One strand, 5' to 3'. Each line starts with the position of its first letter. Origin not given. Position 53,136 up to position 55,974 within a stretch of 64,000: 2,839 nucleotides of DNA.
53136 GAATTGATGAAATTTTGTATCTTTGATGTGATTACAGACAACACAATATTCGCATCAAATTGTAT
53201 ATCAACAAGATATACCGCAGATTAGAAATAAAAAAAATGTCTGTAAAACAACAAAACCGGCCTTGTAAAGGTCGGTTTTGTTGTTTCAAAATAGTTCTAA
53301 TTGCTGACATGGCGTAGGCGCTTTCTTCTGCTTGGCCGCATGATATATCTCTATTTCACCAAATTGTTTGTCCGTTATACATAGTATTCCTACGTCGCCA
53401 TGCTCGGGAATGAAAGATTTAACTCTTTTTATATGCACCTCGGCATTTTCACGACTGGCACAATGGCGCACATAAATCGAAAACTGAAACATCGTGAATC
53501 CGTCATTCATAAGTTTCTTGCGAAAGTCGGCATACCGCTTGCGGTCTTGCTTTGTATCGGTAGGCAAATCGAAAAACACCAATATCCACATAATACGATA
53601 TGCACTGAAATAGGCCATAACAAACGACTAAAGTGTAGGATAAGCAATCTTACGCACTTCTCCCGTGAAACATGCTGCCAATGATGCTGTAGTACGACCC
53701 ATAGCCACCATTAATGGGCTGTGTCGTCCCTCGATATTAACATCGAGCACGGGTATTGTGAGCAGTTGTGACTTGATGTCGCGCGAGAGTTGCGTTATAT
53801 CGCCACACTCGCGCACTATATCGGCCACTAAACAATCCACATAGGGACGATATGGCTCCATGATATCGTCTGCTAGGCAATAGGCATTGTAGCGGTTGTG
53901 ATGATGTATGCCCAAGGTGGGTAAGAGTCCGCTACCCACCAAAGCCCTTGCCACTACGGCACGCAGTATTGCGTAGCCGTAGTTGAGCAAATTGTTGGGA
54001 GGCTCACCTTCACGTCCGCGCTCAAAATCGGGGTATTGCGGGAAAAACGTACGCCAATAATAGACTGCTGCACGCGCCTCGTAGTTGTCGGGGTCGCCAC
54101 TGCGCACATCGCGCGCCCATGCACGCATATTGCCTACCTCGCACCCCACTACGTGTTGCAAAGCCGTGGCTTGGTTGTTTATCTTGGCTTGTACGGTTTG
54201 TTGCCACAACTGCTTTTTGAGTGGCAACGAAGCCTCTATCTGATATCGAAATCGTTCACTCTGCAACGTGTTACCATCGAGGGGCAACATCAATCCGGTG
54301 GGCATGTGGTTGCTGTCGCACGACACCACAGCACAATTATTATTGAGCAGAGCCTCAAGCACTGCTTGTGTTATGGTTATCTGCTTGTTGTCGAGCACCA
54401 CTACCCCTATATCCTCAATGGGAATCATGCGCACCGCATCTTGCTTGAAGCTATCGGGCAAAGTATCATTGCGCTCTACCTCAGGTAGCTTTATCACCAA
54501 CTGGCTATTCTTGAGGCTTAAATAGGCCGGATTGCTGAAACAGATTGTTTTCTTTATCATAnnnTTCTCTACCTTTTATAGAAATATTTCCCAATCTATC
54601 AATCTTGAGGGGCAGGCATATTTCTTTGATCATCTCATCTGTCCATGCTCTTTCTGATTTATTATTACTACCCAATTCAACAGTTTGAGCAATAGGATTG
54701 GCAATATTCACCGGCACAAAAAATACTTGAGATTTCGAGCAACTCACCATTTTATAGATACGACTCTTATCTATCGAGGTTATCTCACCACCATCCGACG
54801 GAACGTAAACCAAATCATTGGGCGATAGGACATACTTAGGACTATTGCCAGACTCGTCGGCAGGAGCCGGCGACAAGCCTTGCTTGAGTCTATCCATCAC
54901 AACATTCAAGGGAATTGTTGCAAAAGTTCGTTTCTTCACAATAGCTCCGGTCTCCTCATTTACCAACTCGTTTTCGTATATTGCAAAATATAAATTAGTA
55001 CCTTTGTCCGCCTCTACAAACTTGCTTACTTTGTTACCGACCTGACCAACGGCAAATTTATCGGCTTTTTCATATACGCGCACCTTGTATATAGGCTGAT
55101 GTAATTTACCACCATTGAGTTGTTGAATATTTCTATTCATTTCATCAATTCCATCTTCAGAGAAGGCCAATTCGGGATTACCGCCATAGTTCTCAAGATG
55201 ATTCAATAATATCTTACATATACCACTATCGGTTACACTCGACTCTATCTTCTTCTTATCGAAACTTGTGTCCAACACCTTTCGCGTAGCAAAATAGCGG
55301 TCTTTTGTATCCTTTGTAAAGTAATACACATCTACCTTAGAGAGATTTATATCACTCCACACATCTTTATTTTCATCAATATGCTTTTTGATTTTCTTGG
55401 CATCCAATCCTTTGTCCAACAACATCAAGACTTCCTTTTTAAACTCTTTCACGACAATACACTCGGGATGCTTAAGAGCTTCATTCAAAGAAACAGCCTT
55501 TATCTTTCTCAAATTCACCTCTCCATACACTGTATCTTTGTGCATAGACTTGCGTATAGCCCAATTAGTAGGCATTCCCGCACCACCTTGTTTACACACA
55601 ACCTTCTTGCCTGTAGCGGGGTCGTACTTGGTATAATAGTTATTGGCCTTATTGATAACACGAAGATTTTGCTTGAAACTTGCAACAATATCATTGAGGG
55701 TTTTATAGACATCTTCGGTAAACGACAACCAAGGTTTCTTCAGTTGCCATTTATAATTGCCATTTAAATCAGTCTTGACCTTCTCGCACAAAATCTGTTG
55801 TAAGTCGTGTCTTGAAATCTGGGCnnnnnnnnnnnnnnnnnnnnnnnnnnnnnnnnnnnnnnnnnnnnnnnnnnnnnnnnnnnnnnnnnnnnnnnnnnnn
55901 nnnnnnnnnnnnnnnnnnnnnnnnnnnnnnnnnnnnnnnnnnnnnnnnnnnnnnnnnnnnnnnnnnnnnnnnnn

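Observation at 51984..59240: Complete type II-C CRISPR-Cas locus with a 1502-aa Cas9, inserted as an AT-rich block between nfo and host genes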

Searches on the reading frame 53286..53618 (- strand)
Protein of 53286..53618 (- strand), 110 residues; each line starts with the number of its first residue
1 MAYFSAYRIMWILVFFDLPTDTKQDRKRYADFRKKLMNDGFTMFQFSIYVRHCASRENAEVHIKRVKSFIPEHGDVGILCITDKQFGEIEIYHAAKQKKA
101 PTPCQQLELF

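Call 10: search_protein_families(library=ncbifam, proteins=[window:53286-53618:-])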
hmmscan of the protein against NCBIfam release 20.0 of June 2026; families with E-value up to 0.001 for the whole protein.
window:53286-53618:- (110 aa): 1 family
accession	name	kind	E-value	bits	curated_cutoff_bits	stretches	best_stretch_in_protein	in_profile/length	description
TIGR01573.1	cas2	equivalog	2.1e-21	76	24.5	1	10-100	1-89/96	CRISPR-associated endonuclease Cas2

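Call 11: search_protein_families(library=pfam, proteins=[window:53286-53618:-])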
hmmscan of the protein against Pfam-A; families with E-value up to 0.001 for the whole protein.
window:53286-53618:- (110 aa): 2 families
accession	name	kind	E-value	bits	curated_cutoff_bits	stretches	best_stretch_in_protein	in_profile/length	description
PF09827.14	CRISPR_Cas2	-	4.1e-20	72.2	23.8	1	10-88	1-73/74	CRISPR associated protein Cas2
PF20803.2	PaaX_M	-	3.8e-06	27.3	24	1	10-66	7-60/83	PaaX protein central Cas2-like domain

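Call 87: search_protein_families(library=padloc, proteins=[window:53286-53618:-])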
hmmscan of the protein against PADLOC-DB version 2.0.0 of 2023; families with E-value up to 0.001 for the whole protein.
window:53286-53618:- (110 aa): 13 families
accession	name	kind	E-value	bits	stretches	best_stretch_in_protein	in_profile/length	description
PDLC02068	Cas2_II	-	5.4e-49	163.4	1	5-110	19-119/137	-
PDLC02072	Cas2_II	-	4e-37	124.3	1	6-76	2-72/72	-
PDLC01459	Cas2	-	1.3e-29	100.8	1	6-100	2-96/105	"CAS-I,CAS-II,CAS-III,CAS-IV,CAS-V,CAS-VI; acquisition_2"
PDLC02069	Cas2_II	-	1.2e-28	98.1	1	10-93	1-84/130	-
PDLC01591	Cas2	-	2.4e-27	93.3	1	10-96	1-87/101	"CAS-I,CAS-II,CAS-III,CAS-IV,CAS-V,CAS-VI; acquisition_2"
PDLC00935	Cas2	-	5.6e-22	76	1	10-100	1-89/96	CRISPR-associated endonuclease Cas2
PDLC01649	Cas2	-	3.8e-21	73.2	1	10-86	1-70/70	"CAS-I,CAS-II,CAS-III,CAS-IV,CAS-V,CAS-VI; acquisition_2"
PDLC02073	Cas2_II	-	1.9e-19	67.9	1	7-51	3-47/49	-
PDLC01251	Cas2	-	1.6e-18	64.7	1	10-97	1-80/84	"CAS-I,CAS-II,CAS-III,CAS-IV,CAS-V,CAS-VI; acquisition_2"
PDLC02071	Cas2_II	-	4.9e-17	59.8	1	16-98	2-84/97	-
PDLC01748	Cas2_IIIa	-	1.1e-10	39.9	1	10-94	1-76/88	-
PDLC01525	Cas2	-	1.6e-05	23.6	1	10-96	1-81/90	"CAS-I,CAS-II,CAS-III,CAS-IV,CAS-V,CAS-VI; acquisition_2"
PDLC02077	Cas2b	-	0.00028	19.3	1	10-99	1-85/96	-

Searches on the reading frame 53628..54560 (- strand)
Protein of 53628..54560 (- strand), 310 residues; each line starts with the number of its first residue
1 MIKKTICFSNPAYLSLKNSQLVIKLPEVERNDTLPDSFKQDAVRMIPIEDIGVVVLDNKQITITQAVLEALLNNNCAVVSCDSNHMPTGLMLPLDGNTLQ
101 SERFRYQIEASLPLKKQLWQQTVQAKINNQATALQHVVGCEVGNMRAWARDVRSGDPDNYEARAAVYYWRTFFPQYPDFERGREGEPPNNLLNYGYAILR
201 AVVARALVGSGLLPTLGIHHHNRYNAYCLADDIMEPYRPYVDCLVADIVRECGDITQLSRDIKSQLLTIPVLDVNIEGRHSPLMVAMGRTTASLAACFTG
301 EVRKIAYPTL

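Call 10: search_protein_families(library=ncbifam, proteins=[window:53628-54560:-])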
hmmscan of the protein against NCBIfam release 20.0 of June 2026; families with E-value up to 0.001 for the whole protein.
window:53628-54560:- (310 aa): 9 families
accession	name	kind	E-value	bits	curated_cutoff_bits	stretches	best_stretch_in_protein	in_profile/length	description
TIGR03639.1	cas1_NMENI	exception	1.8e-92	309.6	120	1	3-294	1-277/278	type II CRISPR-associated endonuclease Cas1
TIGR00287.1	cas1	equivalog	1.9e-23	83.1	71.7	1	39-251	23-256/327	CRISPR-associated endonuclease Cas1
TIGR04093.1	cas1_CYANO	exception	1.1e-15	57.5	385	1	33-250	29-257/334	type I-D CRISPR-associated endonuclease Cas1d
NF049935.1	cas4g_cas1g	exception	8.4e-15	54.2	560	1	39-245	238-464/546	CRISPR-associated endonuclease Cas4g/Cas1g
TIGR03640.1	cas1_DVULG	exception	1.3e-12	47.6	385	1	186-246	198-259/340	type I-C CRISPR-associated endonuclease Cas1c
TIGR03641.1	cas1_HMARI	exception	4.5e-08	32.8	304.1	1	31-250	15-247/324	type I-B CRISPR-associated endonuclease Cas1b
TIGR03983.1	cas1_MYXAN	equivalog_domain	6.3e-08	32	358.05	1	182-256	196-276/347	type I-MYXAN CRISPR-associated endonuclease Cas1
TIGR03638.1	cas1_ECOLI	exception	1.7e-06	27.5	215.6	1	23-229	16-213/269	type I-E CRISPR-associated endonuclease Cas1e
TIGR04329.1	cas1_PREFRAN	exception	3.7e-06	26.3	300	1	186-248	187-249/317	type V CRISPR-associated endonuclease Cas1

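Call 11: search_protein_families(library=pfam, proteins=[window:53628-54560:-])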
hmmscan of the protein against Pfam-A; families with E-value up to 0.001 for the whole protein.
window:53628-54560:- (310 aa): 1 family
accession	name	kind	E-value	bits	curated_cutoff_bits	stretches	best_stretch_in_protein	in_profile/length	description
PF01867.21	Cas_Cas1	-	4.3e-27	95.4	22.3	1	9-250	5-251/283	CRISPR associated protein Cas1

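Call 87: search_protein_families(library=padloc, proteins=[window:53628-54560:-, L045:5851-9996:+])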
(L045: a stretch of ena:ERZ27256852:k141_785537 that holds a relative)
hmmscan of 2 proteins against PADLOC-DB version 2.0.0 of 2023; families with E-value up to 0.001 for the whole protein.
window:53628-54560:- (310 aa): 28 families (the best 25 are shown)
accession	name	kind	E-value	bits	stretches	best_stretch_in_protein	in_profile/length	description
PDLC02061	Cas1_II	-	3.1e-115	382.7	1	1-308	30-303/335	-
PDLC00926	Cas1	-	4.7e-93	309.6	1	3-294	1-277/278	"CRISPR-associated endonuclease Cas1, subtype II/NMENI"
PDLC01333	Cas1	-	3.5e-82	273.8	1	3-293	1-269/270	"CAS-I,CAS-II,CAS-III,CAS-IV,CAS-V,CAS-VI; acquisition_1"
PDLC01248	Cas1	-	5.6e-51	171.7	1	5-300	2-289/289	"CAS-I,CAS-II,CAS-III,CAS-IV,CAS-V,CAS-VI; acquisition_1"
PDLC01741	Cas1_IIIa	-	4.7e-48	162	1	42-299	29-284/301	-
PDLC00928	Cas1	-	6.8e-41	138.3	1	8-248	5-248/315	Cas1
PDLC01449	Cas1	-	9e-39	131.4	1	40-266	24-243/285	"CAS-I,CAS-II,CAS-III,CAS-IV,CAS-V,CAS-VI; acquisition_1"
PDLC01608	Cas1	-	2.8e-29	100.5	1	10-249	6-243/276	"CAS-I,CAS-II,CAS-III,CAS-IV,CAS-V,CAS-VI; acquisition_1"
PDLC01249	Cas1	-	4.1e-25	86.8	1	38-250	19-237/246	"CAS-I,CAS-II,CAS-III,CAS-IV,CAS-V,CAS-VI; acquisition_1"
PDLC00927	Cas1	-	5.1e-24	83.1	1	39-251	23-256/327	CRISPR-associated endonuclease Cas1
PDLC01747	Cas1g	-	9.9e-21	71.9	1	39-249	221-445/523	-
PDLC02064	Cas1a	-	1.6e-20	71.9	1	39-254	25-234/277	-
PDLC02066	Cas1b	-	5e-18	63.5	1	161-250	163-258/322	-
PDLC02025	Cas1d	-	8.6e-18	62.9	1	39-251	25-244/316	-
PDLC02063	Cas1_IIIb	-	3e-17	60.4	1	102-250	391-551/617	-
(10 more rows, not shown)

L045:5851-9996:+ (1381 aa): 5 families
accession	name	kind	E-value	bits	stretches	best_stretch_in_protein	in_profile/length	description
PDLC01256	Cas9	-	3.3e-71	239.1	1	3-904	2-660/711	"CAS-II-A,CAS-II-B,CAS-II-C; effector__SPE"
PDLC01460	Cas9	-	3.5e-71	238.6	3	582-904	354-644/901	"CAS-II-A,CAS-II-B,CAS-II-C; effector__SPE"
PDLC00973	Cas9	-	3e-69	232.5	1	3-903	2-765/830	CRISPR subtype II RNA-guided endonuclease Cas9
PDLC00975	Cas9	-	7.5e-40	135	1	1-903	3-756/1120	Cas9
PDLC01580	Cas9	-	4.5e-20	69.4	2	636-901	712-967/1329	"CAS-II-A,CAS-II-B,CAS-II-C; effector__SPE"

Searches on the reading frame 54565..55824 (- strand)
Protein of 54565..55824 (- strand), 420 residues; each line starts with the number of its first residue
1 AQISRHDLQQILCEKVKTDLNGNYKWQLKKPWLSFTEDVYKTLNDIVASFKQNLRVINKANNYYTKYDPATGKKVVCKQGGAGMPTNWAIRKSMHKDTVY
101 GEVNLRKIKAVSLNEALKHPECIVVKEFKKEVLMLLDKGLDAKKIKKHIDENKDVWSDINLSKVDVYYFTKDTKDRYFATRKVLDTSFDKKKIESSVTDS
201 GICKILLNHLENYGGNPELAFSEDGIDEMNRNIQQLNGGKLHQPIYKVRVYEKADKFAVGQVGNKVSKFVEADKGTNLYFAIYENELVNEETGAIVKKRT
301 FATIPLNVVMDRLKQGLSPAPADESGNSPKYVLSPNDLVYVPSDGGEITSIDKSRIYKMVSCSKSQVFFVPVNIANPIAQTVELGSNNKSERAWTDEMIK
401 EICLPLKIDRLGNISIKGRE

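Call 83: predict_structure(alignment_id=A2)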
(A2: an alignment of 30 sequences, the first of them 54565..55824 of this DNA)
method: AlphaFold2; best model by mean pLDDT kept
length: 420 residues; sequences in the alignment: 30
mean_pLDDT: 62.3   pTM: 0.45
mean pLDDT of the five models: 62.3, 57.9, 56.7, 53.8, 51.6
residues with pLDDT >= 90: 2; 70-90: 177; 50-70: 110; < 50: 131
segments of 3 or more residues with pLDDT < 50: 1-3, 34-67, 79-106, 170-184, 238-272, 376-385
pLDDT, mean of each block of 10 residues (from residue 1): 53 69 65 46 36 26 49 53 35 34 51 84 79 89 87 82 70 39 57 63 66 74 60 52 45 38 37 58 83 81 77 66 82 80 70 80 78 49 51 84 75 60
secondary structure, 60 per line:
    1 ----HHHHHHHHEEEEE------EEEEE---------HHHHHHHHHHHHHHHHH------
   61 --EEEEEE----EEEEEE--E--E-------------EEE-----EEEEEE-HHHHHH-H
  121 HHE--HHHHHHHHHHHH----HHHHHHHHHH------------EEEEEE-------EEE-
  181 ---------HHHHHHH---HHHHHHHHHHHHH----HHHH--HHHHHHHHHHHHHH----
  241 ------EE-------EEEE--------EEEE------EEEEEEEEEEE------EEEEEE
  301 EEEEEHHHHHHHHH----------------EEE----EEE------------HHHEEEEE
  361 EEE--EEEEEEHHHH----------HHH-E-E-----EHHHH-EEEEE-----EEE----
elements in order: H5-12 E13-17 E24-28 H38-54 E63-68 E73-78 E98-100 E106-111 H113-118 H126-137 H142-151 E164-169 E177-179 H190-196 H200-212 H217-220 H223-236 E256-259 E268-271 E278-288 E295-305 H306-314 E331-333 E338-340 E356-363 E366-371 H372-375 H399-402 E404-408 E414-416

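Call 85: fold_search(model_id=the predicted structure, library=pdb)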
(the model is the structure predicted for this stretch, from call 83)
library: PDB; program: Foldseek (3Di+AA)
matches with E <= 10: 418; with E <= 0.001: 3
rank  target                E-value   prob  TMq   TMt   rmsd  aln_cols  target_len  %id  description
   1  8wmm_A                1.8e-20  1.00  0.28  0.10  22.7       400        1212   38  Structure of CbCas9-PcrIIC1 complex bound to 28-bp DNA substrate (20-nt complementary) (released 2024-06-05)
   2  8wr4_B                2.0e-20  1.00  0.28  0.09  25.2       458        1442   35  Structure of CbCas9-PcrIIC1 complex bound to 62-bp DNA substrate (non-targeting complex) (released 2024-06-05)
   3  8iyq_A                3.8e-20  1.00  0.27  0.10  24.3       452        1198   35  Structure of CbCas9 bound to 20-nucleotide complementary DNA substrate (released 2024-06-05)
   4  3nqk                  9.3e-01  0.02  0.09  0.11  20.9       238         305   11  Crystal structure of a STRUCTURAL GENOMICS, UNKNOWN FUNCTION (BACOVA_03322) from Bacteroides ovatus at 2.61 A resolution (released 2010-08-04)
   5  3sot_E                9.8e-01  0.02  0.09  0.11  21.4       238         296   10  Crystal structure of a Multidomain protein including DUF1735 (BACOVA_03322) from Bacteroides ovatus at 2.80 A resoluti (released 2011-07-27)
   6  8pj9_A                1.0e+00  0.11  0.14  0.06  15.6       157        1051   10  Cas9 bound to cognate DNA, Streptococcus thermophilus DGCC 7710 CRISPR3 system (released 2024-07-10)
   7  9hp8_A                1.1e+00  0.13  0.14  0.05  15.5       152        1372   10  PAM-bound Cas9-Cas1-Cas2-Csn2 supercomplex in the docked conformation, Streptococcus thermophilus DGCC 7710 CRISPR3 sy (released 2026-02-18)
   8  8ovx_P                1.1e+00  0.04  0.07  0.14  21.2       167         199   10  Cryo-EM structure of yeast CENP-OPQU+ bound to the CENP-A N-terminus (released 2023-08-09)
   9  9h21_A                1.2e+00  0.13  0.14  0.05  14.6       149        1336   11  Cas9 in complex with tracrRNA and crRNA, Streptococcus thermophilus DGCC 7710 CRISPR3 system (released 2026-02-18)
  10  8i0w_2                1.5e+00  0.05  0.10  0.19  13.5       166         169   10  The cryo-EM structure of human C complex (released 2024-07-31)
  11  9xqs_W                1.5e+00  0.03  0.11  0.08  12.3       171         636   10  Structure of the inner peripheral region in the phage phiKZ baseplate complex (released 2026-02-11)
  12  2pma_B                1.5e+00  0.02  0.08  0.17  14.1       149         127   11  Structural Genomics, the crystal structure of a protein Lpg0085 with unknown function (DUF785) from Legionella pneumop (released 2007-05-22)
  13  7un6_B                1.6e+00  0.20  0.08  0.12  10.0        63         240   11  Complex of UBE2O with NAP1L1 (released 2022-08-03)
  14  2yug_MODEL_1_A        1.7e+00  0.04  0.09  0.19  14.2       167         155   11  Solution structure of mouse FRG1 protein (released 2008-04-15)
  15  5fw3_B                1.8e+00  0.06  0.11  0.05  17.4       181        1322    7  Crystal structure of SpCas9 variant VRER bound to sgRNA and TGCG PAM target DNA (released 2016-06-15)
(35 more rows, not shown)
